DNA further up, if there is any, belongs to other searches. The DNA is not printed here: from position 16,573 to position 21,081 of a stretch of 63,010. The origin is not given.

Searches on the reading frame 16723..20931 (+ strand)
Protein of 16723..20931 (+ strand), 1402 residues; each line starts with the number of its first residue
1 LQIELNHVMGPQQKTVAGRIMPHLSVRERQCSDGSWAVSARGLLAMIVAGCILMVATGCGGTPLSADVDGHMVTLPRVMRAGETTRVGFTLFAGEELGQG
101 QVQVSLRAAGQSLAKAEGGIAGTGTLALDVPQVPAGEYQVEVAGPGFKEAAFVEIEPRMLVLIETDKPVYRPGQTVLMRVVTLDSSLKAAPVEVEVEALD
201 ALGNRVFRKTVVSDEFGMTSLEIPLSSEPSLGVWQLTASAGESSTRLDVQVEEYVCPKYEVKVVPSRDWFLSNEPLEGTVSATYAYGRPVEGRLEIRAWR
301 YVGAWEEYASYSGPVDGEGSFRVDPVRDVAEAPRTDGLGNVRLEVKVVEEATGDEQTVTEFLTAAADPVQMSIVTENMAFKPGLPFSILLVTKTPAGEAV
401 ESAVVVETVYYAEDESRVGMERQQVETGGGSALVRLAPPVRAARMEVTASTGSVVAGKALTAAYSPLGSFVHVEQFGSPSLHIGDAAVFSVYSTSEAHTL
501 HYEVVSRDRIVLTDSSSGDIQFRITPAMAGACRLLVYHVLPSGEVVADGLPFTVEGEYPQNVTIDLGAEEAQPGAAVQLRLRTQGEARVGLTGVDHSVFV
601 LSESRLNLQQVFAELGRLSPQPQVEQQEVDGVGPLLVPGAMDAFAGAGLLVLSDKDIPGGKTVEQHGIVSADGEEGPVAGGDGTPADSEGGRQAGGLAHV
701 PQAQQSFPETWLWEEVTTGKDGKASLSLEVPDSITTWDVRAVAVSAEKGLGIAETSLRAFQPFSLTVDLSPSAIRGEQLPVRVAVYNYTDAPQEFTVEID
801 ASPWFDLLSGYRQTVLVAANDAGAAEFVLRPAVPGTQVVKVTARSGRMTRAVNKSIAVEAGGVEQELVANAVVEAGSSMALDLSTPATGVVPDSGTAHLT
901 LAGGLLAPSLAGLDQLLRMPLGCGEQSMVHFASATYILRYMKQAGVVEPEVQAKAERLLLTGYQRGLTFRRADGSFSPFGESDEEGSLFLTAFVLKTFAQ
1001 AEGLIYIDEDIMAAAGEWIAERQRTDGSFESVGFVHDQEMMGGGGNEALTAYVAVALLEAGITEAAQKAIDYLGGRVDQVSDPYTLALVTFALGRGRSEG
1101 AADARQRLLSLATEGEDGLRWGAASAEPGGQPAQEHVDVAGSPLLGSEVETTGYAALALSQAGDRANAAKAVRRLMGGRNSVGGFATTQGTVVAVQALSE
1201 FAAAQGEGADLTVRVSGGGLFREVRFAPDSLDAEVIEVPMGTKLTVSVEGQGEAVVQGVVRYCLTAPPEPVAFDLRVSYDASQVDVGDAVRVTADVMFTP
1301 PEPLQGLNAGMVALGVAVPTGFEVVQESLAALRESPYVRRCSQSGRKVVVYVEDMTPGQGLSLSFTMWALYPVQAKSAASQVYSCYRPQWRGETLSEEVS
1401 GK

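Call 9: search_protein_families(library=pfam, proteins=[window:16723-20931:+], max_evalue=0.001)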
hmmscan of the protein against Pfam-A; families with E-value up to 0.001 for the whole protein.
window:16723-20931:+ (1402 aa): 8 families
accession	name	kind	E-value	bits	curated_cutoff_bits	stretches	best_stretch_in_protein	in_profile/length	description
PF07678.20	TED_complement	-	1.8e-64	218.2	22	1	911-1201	17-312/312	A-macroglobulin TED domain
PF00207.28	A2M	-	7.5e-27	93.5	21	1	710-798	1-91/92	Alpha-2-macroglobulin family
PF07703.20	A2M_BRD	-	2.1e-22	80.4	22.7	1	478-601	7-140/140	Alpha-2-macroglobulin bait region domain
PF01835.25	MG2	-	4.2e-17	62.7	32.8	1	163-250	4-95/96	MG2 domain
PF07677.20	A2M_recep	-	1.1e-11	45.6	21.7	1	1309-1391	3-89/95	A-macroglobulin receptor binding domain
PF17791.7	MG3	-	6.8e-11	42.7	23.1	1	253-321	1-73/84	Macroglobulin domain MG3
PF24063.1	DUF7363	-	2.5e-05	25.2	28.3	0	760-848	10-100/107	Domain of unknown function (DUF7363)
PF17789.7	MG4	-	7.9e-05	23.2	24.7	0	377-450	7-74/95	Macroglobulin domain MG4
